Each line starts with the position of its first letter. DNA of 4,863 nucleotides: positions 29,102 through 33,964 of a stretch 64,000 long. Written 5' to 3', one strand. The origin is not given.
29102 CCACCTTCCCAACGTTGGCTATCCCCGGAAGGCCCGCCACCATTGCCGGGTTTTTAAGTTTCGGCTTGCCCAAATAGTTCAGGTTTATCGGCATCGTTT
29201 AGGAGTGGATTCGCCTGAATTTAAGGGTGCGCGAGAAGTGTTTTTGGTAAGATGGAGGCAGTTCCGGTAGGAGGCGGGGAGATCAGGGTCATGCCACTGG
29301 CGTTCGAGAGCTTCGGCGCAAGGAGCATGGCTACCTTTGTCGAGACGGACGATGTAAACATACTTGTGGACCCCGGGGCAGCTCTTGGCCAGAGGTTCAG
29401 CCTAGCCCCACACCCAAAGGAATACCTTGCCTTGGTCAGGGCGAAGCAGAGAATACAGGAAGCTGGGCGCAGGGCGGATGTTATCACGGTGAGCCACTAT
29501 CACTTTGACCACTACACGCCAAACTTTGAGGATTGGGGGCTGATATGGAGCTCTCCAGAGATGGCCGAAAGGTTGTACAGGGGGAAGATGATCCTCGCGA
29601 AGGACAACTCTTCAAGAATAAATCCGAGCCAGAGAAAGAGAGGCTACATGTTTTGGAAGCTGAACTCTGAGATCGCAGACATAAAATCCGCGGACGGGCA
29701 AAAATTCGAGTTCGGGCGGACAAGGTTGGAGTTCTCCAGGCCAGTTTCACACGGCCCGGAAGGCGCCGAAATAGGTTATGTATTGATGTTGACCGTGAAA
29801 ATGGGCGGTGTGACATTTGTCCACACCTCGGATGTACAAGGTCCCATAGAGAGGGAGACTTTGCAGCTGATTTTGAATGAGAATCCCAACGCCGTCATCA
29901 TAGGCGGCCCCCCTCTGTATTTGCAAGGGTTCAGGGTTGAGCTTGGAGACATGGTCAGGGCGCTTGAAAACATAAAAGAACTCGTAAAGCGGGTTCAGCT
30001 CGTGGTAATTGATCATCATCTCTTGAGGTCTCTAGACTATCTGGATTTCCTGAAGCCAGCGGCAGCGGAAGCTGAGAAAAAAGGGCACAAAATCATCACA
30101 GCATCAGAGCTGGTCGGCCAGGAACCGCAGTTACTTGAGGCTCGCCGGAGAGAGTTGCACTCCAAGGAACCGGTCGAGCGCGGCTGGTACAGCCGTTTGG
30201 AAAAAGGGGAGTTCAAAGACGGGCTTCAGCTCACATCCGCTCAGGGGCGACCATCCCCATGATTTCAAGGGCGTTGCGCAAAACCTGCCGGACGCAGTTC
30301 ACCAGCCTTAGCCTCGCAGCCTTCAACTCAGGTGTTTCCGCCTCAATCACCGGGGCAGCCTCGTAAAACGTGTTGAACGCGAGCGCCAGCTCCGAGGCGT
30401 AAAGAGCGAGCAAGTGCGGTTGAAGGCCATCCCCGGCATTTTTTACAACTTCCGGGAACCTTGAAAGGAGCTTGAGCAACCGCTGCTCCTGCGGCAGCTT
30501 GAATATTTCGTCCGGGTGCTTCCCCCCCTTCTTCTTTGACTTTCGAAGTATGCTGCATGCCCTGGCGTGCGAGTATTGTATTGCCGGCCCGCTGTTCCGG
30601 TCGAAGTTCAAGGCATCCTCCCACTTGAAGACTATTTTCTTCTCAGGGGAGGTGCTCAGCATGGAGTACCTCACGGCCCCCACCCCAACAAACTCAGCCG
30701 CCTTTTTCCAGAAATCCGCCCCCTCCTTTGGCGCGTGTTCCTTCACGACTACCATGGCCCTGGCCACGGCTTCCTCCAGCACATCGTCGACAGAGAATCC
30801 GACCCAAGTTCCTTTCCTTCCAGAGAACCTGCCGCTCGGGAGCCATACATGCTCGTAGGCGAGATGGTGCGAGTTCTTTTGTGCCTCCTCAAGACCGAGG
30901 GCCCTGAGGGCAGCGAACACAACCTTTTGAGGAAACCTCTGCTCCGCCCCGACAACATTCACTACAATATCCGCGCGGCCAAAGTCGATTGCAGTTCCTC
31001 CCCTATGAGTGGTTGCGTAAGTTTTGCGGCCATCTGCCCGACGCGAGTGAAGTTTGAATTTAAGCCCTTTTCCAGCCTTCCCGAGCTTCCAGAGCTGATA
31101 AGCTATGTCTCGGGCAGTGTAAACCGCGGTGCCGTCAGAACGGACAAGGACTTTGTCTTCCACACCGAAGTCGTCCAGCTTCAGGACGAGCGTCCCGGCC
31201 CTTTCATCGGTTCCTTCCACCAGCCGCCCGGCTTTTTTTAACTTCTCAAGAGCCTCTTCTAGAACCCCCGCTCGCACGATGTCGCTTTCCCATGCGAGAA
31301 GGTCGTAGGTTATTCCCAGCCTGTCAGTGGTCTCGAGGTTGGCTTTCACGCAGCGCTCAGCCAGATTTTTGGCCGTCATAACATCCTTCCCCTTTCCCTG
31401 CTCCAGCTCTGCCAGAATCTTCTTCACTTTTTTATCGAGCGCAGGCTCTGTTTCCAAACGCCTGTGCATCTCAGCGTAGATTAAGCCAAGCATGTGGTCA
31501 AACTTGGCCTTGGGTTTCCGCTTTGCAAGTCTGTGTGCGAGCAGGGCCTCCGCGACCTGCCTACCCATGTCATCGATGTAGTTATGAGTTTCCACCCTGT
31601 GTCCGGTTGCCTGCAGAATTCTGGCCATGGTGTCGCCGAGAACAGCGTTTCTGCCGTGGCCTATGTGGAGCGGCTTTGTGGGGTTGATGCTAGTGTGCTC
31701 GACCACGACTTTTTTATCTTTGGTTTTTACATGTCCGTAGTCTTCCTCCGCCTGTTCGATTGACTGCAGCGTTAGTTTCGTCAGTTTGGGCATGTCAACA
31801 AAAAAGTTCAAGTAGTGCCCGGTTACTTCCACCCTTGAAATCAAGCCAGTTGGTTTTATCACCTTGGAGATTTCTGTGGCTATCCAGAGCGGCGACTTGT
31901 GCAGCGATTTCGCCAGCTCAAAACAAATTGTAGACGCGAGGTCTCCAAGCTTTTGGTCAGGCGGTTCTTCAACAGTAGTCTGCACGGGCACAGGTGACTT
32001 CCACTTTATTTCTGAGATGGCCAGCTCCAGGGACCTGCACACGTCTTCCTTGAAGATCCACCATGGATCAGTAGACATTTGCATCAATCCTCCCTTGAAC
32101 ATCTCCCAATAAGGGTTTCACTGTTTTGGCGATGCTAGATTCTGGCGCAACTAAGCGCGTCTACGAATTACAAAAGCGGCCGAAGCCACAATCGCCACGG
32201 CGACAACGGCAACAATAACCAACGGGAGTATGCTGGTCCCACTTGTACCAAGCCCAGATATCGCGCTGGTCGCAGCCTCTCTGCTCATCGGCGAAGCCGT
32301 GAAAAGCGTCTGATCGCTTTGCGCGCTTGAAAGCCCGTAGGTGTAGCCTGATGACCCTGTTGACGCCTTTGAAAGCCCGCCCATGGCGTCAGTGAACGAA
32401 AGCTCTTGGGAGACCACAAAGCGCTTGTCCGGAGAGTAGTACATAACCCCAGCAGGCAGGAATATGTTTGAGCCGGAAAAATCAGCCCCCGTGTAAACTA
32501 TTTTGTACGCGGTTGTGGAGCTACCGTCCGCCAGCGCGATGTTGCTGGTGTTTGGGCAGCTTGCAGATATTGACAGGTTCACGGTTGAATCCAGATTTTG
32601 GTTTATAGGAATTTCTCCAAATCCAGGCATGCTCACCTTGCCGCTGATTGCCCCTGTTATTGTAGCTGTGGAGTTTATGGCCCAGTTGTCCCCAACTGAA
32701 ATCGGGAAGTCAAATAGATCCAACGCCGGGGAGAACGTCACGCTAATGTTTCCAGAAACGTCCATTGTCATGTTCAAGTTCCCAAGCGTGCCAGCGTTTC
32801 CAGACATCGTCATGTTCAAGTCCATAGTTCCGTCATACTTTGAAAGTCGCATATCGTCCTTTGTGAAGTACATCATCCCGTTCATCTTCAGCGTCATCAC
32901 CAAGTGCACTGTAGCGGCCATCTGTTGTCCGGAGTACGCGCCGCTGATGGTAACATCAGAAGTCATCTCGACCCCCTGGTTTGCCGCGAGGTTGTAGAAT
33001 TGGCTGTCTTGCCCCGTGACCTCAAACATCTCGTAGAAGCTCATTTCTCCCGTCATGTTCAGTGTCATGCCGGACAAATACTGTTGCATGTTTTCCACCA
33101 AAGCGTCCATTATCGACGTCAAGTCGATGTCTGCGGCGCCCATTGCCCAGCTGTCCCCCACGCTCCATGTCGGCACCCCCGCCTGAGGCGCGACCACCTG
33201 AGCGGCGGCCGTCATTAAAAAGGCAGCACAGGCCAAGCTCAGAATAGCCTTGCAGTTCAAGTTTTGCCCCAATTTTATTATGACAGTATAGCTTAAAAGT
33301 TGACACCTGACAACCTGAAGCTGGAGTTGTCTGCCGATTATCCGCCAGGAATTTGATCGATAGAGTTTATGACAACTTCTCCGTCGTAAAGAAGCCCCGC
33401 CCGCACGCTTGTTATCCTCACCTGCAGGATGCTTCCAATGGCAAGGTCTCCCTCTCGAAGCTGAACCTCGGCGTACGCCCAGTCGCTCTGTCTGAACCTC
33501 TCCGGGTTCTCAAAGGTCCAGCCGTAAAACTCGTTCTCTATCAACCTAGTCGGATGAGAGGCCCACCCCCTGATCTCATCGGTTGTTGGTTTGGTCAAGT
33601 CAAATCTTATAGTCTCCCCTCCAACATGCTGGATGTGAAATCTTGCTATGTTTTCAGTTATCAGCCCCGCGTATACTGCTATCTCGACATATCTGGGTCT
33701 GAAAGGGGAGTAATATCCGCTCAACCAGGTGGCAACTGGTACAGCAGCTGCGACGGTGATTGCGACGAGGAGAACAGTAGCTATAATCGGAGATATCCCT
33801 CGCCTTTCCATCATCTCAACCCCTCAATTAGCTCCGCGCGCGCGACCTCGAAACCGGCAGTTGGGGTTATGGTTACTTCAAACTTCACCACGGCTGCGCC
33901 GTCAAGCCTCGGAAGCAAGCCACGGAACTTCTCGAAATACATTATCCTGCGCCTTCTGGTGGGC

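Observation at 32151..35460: MinD / degenerate KaiC-like / type IV pilin-like / anchored secreted protein operon without the usual pilus ATPase and platform genes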

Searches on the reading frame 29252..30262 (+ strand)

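Call 38: search_protein_families(library=pfam, proteins=[window:29252-30262:+], max_evalue=0.001)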
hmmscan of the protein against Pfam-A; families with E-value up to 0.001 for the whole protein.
window:29252-30262:+ (336 aa): 3 families
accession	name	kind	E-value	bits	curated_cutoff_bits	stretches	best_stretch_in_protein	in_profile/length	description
PF13483.12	Lactamase_B_3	-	1.8e-07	31.7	24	1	29-210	11-126/160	Beta-lactamase superfamily domain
PF00753.33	Lactamase_B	-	5.6e-06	26.9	22.7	1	26-88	7-57/196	Metallo-beta-lactamase superfamily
PF12706.13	Lactamase_B_2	-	6.9e-05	23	27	0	36-196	2-144/200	Beta-lactamase superfamily domain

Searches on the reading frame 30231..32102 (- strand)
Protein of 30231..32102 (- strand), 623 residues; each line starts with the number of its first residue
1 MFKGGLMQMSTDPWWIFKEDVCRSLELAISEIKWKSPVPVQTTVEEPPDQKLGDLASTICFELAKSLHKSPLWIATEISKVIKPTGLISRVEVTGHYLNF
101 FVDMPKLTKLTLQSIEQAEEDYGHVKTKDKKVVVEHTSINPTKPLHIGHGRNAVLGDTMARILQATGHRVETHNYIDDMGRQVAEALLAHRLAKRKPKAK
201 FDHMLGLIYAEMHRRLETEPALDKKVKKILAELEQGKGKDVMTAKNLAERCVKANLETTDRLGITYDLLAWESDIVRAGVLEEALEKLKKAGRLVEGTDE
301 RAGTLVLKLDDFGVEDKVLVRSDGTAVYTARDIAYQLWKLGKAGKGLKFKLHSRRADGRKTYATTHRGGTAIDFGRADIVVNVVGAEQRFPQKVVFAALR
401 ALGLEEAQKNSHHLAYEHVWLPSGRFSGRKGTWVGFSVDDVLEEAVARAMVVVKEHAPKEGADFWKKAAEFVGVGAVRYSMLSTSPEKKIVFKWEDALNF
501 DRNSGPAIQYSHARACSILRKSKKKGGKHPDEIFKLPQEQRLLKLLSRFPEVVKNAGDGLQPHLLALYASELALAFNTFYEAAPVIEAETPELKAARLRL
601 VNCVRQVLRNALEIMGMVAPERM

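Call 3: search_protein_families(library=pfam, proteins=[window:30231-32102:-], max_evalue=0.1)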
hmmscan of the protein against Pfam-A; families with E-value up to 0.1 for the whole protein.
window:30231-32102:- (623 aa): 7 families
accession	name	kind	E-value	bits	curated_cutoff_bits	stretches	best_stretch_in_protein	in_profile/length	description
PF00750.26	tRNA-synt_1d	-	4.5e-38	131.5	23.3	2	114-335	4-221/349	tRNA synthetases class I (R), catalytic domain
PF05746.21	DALR_1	-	1.7e-33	115.6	22.3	1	508-623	1-117/117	DALR anticodon binding domain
PF03485.21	Arg_tRNA_synt_N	-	2.1e-15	57.5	21.5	1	26-102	8-85/85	Arginyl tRNA synthetase N terminal domain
PF01406.26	tRNA-synt_1e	-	0.0023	17.8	27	1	143-186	21-64/301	tRNA synthetases class I (C) catalytic domain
PF00133.28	tRNA-synt_1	-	0.058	12.6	22.7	1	134-202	27-94/414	tRNA synthetases class I (I, L, M and V)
PF01921.24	tRNA-synt_1f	-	0.064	12.6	27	0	127-180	18-71/360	tRNA synthetases class I (K)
PF09334.17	tRNA-synt_1g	-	0.082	12.1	20.1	0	142-183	11-52/391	tRNA synthetases class I (M)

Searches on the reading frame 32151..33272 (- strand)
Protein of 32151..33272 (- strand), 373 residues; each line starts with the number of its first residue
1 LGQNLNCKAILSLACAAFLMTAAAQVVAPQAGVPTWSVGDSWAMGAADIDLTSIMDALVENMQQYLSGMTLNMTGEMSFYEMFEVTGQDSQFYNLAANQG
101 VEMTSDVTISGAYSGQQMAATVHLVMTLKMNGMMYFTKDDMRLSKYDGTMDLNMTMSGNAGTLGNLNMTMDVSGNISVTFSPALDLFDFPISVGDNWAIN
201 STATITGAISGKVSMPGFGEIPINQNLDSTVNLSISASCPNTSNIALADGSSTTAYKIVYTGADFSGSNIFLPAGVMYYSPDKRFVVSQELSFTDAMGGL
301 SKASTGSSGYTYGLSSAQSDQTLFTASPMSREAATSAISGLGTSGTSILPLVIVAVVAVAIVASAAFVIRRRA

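Call 3: search_protein_families(library=pfam, proteins=[window:32151-33272:-], max_evalue=0.1)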
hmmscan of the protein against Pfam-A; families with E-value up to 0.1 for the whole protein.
window:32151-33272:- (373 aa): 0 families

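Call 4: search_protein_families(library=ncbifam, proteins=[window:32151-33272:-], max_evalue=0.1)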
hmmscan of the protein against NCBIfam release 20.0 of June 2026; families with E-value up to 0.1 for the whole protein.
window:32151-33272:- (373 aa): 0 families

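Call 51: search_protein_representatives(protein=window:32151-33272:-)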
Query: 373 residues. Proteins with E-value up to 0.001 (for the whole library): 120; up to 1e-10: 38; up to 1e-30: 12. The best 120 are listed.
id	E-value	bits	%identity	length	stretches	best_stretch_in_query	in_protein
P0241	5.1e-87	308.9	40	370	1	6-372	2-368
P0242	2.9e-82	293.3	44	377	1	15-372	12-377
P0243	6.1e-76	272.5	40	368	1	7-371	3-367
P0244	9.2e-73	262.1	43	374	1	8-372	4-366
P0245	3.9e-68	246.9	40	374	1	8-369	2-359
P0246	3.2e-65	237.3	38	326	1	44-372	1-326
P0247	1.0e-59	219.2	38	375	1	10-372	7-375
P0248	4.7e-54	200.6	33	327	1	36-370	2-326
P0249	3.9e-52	194.3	43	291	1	97-372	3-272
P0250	5.4e-49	183.9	39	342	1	67-365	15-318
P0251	1.3e-37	146.5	40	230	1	156-372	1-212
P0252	4.9e-31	124.9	41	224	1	168-371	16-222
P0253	1.5e-19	87.1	31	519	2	15-259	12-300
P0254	1.8e-18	83.6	29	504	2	12-218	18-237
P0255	3.6e-17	79.3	32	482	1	17-259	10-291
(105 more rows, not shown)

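Call 53: search_protein_families(library=pfam, alignment_id=A2, max_evalue=0.01)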
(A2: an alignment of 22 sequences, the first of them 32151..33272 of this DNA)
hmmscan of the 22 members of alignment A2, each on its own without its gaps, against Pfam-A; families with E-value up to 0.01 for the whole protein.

A. member 1, window:32151-33272:- (373 aa): 0 families

B. families by the number of members that match (of 22 scanned): 4 families
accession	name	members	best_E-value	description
PF17665.6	DUF5527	1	0.0022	Family of unknown function (DUF5527)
PF08374.16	Protocadherin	1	0.0045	Protocadherin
PF22796.1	SlpA_N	1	0.0069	SlpA N-terminal domain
PF06682.17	SARAF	1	0.0086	SOCE-associated regulatory factor of calcium homoeostasis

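Call 58: find_homologous_proteins(query=window:32151-33272:-, max_evalue=0.00001)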
Query window:32151-33272:- (373 aa): 14 proteins with E <= 0.00001 among 8000 candidates.
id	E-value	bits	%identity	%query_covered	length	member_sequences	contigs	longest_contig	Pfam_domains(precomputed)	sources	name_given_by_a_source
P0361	1.1e-230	783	100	99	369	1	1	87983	-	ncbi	ncbi:MAG: hypothetical protein AB1476_00720 [Candidatus Hadarchaeota archaeon]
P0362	5.0e-201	685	87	99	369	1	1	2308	-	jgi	jgi:hypothetical protein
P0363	2.1e-193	660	82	99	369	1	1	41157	-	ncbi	ncbi:MAG: hypothetical protein AB1305_00600 [Candidatus Hadarchaeota archaeon]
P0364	3.6e-113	397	52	98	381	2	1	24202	-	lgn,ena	-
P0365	1.8e-104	368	45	96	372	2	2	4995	-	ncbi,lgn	-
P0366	3.0e-102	361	48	91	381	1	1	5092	-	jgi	jgi:hypothetical protein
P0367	2.9e-100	354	45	93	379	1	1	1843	-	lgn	-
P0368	1.0e-96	342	47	91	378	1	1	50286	-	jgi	jgi:hypothetical protein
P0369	1.9e-92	328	51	80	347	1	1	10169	-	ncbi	-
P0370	3.9e-84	301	42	95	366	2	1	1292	-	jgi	jgi:hypothetical protein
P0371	1.2e-74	270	39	89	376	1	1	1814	-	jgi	jgi:hypothetical protein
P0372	7.9e-71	257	43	85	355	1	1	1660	-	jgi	jgi:hypothetical protein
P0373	1.0e-60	224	40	80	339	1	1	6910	-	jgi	jgi:hypothetical protein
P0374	8.5e-58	215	36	96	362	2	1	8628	-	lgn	-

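Call 59: find_encoding_contigs(protein=P0364, flank=6000, max_places=1)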
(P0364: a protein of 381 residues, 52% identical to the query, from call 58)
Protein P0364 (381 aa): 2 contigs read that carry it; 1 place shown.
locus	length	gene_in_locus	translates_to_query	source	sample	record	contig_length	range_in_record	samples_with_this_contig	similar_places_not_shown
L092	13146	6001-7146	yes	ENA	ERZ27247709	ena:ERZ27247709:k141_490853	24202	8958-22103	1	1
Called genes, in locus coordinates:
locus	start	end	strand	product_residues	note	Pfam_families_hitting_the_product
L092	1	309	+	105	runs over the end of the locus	-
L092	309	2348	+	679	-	PF01496:V_ATPase_I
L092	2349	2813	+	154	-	PF00137:ATP-synt_C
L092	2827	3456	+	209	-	PF01991:vATP-synt_E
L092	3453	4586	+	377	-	PF01992:vATP-synt_AC39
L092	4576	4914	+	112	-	PF01990:ATP-synt_F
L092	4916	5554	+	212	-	PF01813:ATP-synt_D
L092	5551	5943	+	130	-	PF01886:DUF61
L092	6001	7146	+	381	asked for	-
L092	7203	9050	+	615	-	PF03485:Arg_tRNA_synt_N, PF00750:tRNA-synt_1d, PF05746:DALR_1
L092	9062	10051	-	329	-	-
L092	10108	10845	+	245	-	PF09754:PAC2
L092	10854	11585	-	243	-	PF00882:Zn_dep_PLPC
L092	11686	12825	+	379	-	PF02073:Peptidase_M29, PF26233:NicX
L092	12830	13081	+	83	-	-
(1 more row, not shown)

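Call 60: find_encoding_contigs(protein=P0368, flank=6000, max_places=1)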
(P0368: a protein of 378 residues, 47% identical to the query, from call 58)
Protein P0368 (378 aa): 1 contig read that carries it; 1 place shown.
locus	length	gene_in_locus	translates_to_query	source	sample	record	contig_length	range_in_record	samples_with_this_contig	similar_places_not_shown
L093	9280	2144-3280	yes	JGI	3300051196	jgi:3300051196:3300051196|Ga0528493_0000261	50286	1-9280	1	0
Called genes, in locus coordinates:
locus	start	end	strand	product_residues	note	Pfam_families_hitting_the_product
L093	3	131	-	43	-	?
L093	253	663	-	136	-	-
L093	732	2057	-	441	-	PF22641:TiaS_TCKD, PF08489:TiaS_FLD, PF01336:tRNA_anti-codon (weak), PF23783:Zn_ribbon_TiaS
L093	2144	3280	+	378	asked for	-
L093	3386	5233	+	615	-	PF03485:Arg_tRNA_synt_N, PF00750:tRNA-synt_1d, PF05746:DALR_1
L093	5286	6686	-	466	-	PF08447:PAS_3 (faint), PF00989:PAS (weak), PF08448:PAS_4, PF13426:PAS_9 (weak), PF08448:PAS_4, PF13426:PAS_9 (weak), PF08448:PAS_4, PF13426:PAS_9 (weak), +2 more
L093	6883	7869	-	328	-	-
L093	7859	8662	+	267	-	PF09754:PAC2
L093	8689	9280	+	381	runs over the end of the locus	PF02073:Peptidase_M29, PF26233:NicX (weak)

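Call 61: find_encoding_contigs(protein=P0369, flank=6000, max_places=1)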
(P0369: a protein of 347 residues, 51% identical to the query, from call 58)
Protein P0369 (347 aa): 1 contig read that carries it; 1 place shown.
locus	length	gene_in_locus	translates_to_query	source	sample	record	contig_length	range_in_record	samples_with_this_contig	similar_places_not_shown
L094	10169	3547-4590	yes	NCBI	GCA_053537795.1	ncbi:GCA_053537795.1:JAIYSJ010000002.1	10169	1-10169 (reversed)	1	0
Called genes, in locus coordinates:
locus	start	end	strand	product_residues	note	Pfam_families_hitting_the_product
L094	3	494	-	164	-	?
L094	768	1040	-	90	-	-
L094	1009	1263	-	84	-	PF24434:DUF7557 (faint)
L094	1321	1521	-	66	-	-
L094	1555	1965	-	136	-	-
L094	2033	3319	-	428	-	PF22641:TiaS_TCKD, PF08489:TiaS_FLD, PF01336:tRNA_anti-codon, PF23783:Zn_ribbon_TiaS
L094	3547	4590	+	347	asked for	-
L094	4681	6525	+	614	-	PF03485:Arg_tRNA_synt_N, PF00750:tRNA-synt_1d, PF05746:DALR_1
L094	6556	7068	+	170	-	-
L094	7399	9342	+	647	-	-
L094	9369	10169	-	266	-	?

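Call 63: predict_structure(alignment_id=A2)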
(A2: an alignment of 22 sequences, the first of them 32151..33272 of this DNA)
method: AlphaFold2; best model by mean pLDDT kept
length: 373 residues; sequences in the alignment: 22
mean_pLDDT: 84.2   pTM: 0.78
mean pLDDT of the five models: 84.2, 83.2, 83.0, 82.9, 79.8
residues with pLDDT >= 90: 202; 70-90: 103; 50-70: 50; < 50: 18
segments of 3 or more residues with pLDDT < 50: 24-26, 266-268, 307-310, 345-348
pLDDT, mean of each block of 10 residues (from residue 1): 63 76 59 95 95 83 80 92 97 97 91 83 93 97 96 91 85 95 95 95 93 91 90 92 96 96 61 83 95 72 50 57 92 96 60 71 72 54
secondary structure, 60 per line:
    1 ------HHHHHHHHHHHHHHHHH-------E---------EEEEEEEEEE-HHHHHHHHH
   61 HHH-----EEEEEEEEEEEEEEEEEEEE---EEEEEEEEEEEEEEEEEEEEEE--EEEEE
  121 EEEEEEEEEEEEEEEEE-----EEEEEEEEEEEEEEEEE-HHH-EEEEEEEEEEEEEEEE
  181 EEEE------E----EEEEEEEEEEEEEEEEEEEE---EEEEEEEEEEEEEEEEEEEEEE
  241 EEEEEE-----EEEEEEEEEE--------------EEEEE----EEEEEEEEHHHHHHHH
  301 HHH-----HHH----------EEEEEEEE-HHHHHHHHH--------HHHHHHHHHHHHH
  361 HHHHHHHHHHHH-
elements in order: H7-23 E41-50 H52-63 E69-88 E92-113 E116-137 E143-159 E165-184 E196-215 E219-246 E252-261 E276-280 E285-292 H293-303 E322-329 H331-339 H348-372

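Call 66: fold_search(model_id=the predicted structure, library=pdb)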
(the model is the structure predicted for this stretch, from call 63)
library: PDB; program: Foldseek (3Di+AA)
matches with E <= 10: 431; with E <= 0.001: 0
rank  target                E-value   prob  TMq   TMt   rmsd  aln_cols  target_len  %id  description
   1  3qq2_B                2.1e-02  0.93  0.27  0.36   8.1       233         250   14  Crystal Structure of the Beta Domain of the Bordetella Autotransporter Brka (released 2011-04-13)
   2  3qq2_A                3.4e-02  0.84  0.25  0.32   8.6       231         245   13  Crystal Structure of the Beta Domain of the Bordetella Autotransporter Brka (released 2011-04-13)
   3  8bo2_P                4.8e-02  0.82  0.26  0.30  18.5       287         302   10  BAM-EspP complex structure with BamA-S425C/EspP-S1299C mutations in nanodisc (released 2023-04-26)
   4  2f1t_A                5.3e-02  0.63  0.20  0.32  10.2       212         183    9  Outer membrane protein OmpW (released 2006-01-24)
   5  6i96                  6.5e-02  0.91  0.28  0.17  13.8       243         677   12  Structure of the ferrioxamine B transporter FoxA from Pseudomonas aeruginosa in complex with ferrioxamine B (released 2019-08-28)
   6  4rl8_C                8.4e-02  0.08  0.13  0.16  16.3       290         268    7  Crystal structure of the COG4313 outer membrane channel from Pseudomonas putida F1 (released 2015-07-29)
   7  4epa                  9.7e-02  0.54  0.24  0.16  14.6       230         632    8  The crystal structure of the ferric yersiniabactin uptake receptor FyuA from Yersinia pestis (released 2012-06-20)
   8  3qlb_B                9.7e-02  0.41  0.21  0.13  16.9       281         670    8  Enantiopyochelin outer membrane TonB-dependent transporter from Pseudomonas fluorescens bound to the ferri-enantiopyoc (released 2011-12-07)
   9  8qxp                  1.1e-01  0.69  0.22  0.36   9.4       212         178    9  Crystal structure of the outer membrane porin OmpW from Klebsiella pneumoniae (released 2024-01-24)
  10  3slo                  1.1e-01  0.10  0.13  0.15  27.5       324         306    9  Pre-cleavage Structure of the Autotransporter EspP - N1023D mutant (released 2011-11-16)
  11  3qq2_C                1.3e-01  0.60  0.26  0.32   8.5       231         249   13  Crystal Structure of the Beta Domain of the Bordetella Autotransporter Brka (released 2011-04-13)
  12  2f1v_A                1.3e-01  0.51  0.21  0.33  10.2       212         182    8  Outer membrane protein OmpW (released 2006-01-24)
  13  9qcn_C                1.3e-01  0.03  0.08  0.06  29.5       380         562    8  HA70 complex from Clostridium botulinum Serotype B1 (released 2025-09-10)
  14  1kmp                  1.7e-01  0.69  0.28  0.18  15.3       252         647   10  Crystal structure of the Outer Membrane Transporter FecA Complexed with Ferric Citrate (released 2002-03-06)
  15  8bnz_P                1.8e-01  0.47  0.25  0.28  19.3       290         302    8  BAM-EspP complex structure with BamA-G431C/EspP-N1293C mutations in nanodisc (released 2023-04-26)
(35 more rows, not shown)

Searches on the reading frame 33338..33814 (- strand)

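Call 3: search_protein_families(library=pfam, proteins=[window:33338-33814:-], max_evalue=0.1)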
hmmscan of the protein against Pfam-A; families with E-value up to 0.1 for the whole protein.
window:33338-33814:- (158 aa): 1 family
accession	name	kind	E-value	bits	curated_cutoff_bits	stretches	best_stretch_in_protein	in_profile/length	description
PF07790.16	Pilin_N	-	1.6e-06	29.3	25.2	1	5-71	1-66/78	Archaeal Type IV pilin, N-terminal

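Call 4: search_protein_families(library=ncbifam, proteins=[window:33338-33814:-], max_evalue=0.1)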
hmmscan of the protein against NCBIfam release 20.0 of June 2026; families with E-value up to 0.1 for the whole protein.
window:33338-33814:- (158 aa): 4 families
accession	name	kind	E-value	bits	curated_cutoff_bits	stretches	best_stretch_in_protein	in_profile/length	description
TIGR02537.2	arch_flag_Nterm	domain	4.5e-13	48.4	20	1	4-34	2-32/33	archaellin/type IV pilin N-terminal domain-containing protein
NF046073.1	UpsA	equivalog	8.2e-06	26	130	1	4-37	1-34/136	pilin subunit UpsA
NF009308.0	PRK12665.1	equivalog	0.0024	16.5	585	1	6-54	210-257/531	Na+/H+ antiporter subunit D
NF006238.0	PRK08375.1-4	equivalog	0.073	11.8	626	1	11-54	208-250/531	putative monovalent cation/H+ antiporter subunit D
